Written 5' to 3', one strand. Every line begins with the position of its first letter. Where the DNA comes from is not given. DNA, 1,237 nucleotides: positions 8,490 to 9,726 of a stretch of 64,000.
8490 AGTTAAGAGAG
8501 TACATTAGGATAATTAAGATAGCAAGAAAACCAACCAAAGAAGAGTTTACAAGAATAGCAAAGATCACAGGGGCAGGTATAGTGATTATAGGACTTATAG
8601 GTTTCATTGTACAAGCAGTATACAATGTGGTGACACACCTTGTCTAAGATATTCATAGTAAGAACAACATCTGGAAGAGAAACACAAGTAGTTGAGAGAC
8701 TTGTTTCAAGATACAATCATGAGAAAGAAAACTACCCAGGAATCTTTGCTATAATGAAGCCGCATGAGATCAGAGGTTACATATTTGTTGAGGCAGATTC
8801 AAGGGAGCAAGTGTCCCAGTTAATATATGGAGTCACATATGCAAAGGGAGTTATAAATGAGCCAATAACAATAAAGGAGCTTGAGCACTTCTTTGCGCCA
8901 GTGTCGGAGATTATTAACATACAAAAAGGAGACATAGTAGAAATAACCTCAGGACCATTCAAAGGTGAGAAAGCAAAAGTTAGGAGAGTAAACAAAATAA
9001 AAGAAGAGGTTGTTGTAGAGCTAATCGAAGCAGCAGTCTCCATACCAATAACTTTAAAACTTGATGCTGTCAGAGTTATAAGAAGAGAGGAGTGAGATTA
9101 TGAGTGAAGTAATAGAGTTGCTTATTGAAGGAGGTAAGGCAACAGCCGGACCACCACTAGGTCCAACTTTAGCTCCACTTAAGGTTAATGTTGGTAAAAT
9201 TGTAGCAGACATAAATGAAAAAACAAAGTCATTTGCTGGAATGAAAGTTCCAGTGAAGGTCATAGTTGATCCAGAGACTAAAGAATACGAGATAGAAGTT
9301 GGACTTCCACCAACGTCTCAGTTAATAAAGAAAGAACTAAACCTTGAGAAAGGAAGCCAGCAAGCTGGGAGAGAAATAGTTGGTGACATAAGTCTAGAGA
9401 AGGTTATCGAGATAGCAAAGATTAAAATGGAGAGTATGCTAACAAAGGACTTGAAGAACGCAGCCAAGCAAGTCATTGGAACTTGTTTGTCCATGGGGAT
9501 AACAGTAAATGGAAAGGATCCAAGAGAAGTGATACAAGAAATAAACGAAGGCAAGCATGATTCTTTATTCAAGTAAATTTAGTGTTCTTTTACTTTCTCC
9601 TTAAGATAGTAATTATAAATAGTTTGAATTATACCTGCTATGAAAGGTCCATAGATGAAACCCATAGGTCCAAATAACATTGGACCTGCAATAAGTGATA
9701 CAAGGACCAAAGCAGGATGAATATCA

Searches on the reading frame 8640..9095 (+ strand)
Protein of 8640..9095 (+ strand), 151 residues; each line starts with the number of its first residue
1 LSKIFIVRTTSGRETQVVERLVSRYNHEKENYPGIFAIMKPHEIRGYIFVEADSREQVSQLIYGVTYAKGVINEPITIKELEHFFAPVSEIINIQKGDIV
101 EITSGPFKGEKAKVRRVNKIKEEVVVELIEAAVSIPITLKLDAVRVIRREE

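Call 60: search_protein_families(library=pfam, proteins=[window:8640-9095:+], max_evalue=0.001)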
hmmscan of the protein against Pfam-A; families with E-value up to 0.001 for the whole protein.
window:8640-9095:+ (151 aa): 2 families
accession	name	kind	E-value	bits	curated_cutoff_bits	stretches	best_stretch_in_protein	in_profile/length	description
PF03439.18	Spt5-NGN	-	5.2e-20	71.6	22.4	1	3-85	1-84/84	Early transcription elongation factor of RNA pol II, NGN section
PF00467.35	KOW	-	5.7e-07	29.6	22.3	1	96-127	1-32/32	KOW motif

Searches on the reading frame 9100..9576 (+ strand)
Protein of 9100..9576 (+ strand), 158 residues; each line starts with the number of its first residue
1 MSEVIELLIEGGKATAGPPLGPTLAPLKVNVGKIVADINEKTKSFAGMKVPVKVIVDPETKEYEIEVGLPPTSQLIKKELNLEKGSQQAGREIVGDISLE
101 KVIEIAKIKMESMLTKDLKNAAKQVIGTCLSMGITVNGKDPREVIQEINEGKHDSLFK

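Call 60: search_protein_families(library=pfam, proteins=[window:9100-9576:+], max_evalue=0.001)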
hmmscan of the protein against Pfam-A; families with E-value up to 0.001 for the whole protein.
window:9100-9576:+ (158 aa): 2 families
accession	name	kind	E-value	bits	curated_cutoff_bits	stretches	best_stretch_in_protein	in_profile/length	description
PF00298.24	Ribosomal_L11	-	8.5e-26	90.6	21.4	1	70-136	3-69/69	Ribosomal protein L11, RNA binding domain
PF03946.19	Ribosomal_L11_N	-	6.3e-21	74.3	32.9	1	5-62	1-57/58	Ribosomal protein L11, N-terminal domain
